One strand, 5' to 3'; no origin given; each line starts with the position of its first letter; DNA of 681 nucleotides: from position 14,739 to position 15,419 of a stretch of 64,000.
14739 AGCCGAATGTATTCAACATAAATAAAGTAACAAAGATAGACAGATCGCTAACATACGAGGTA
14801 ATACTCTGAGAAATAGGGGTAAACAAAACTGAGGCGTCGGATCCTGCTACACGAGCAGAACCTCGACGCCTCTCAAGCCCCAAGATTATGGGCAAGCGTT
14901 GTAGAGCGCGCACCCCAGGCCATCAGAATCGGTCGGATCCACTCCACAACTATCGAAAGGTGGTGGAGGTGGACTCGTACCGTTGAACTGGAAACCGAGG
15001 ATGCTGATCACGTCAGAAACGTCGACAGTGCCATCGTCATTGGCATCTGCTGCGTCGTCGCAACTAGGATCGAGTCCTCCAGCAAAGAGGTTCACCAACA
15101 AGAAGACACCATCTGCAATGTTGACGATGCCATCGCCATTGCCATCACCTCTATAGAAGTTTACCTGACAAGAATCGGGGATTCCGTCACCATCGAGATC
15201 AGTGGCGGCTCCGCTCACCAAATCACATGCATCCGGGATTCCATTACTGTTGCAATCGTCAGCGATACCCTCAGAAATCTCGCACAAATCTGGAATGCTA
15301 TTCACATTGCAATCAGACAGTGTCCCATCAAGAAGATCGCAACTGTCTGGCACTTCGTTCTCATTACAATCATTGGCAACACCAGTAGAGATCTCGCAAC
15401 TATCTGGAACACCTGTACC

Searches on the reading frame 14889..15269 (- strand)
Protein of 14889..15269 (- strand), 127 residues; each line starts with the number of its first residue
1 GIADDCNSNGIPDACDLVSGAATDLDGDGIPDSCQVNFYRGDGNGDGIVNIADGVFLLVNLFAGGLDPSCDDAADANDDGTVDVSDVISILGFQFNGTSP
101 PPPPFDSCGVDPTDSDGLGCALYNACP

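Call 8: search_protein_families(library=pfam, proteins=[window:14889-15269:-], max_evalue=1)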
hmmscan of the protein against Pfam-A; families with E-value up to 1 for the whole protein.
window:14889-15269:- (127 aa): 5 families
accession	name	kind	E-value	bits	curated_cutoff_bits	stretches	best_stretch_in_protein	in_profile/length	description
PF00404.24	Dockerin_1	-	0.0024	18.5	22.9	1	41-87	2-49/57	Dockerin type I domain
PF02412.23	TSP_3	-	0.042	14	25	1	5-33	2-24/36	Thrombospondin type 3 repeat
PF01839.29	FG-GAP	-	0.062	13.7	22.1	1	19-32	4-17/37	FG-GAP repeat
PF13202.12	EF-hand_5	-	0.51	10.4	25.9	1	72-85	6-19/25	EF hand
PF13405.12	EF-hand_6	-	0.95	9.8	25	1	73-92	8-27/30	EF-hand domain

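Call 9: search_protein_families(library=ncbifam, proteins=[window:14889-15269:-], max_evalue=1)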
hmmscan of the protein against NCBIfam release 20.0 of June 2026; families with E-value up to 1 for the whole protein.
window:14889-15269:- (127 aa): 3 families
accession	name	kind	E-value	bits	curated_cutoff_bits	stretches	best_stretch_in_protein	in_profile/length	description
NF049990.1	CellobisidaseCelK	equivalog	0.011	13.9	1700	1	26-89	815-877/889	cellulose 1,4-beta-cellobiosidase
NF041540.1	dockerin_GC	domain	0.3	11.5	29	1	34-89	9-58/67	GC-type dockerin domain-anchored protein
NF045500.1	Omp28_seleno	equivalog_domain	0.74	9.1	200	1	14-90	286-371/377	Omp28-related selenoprotein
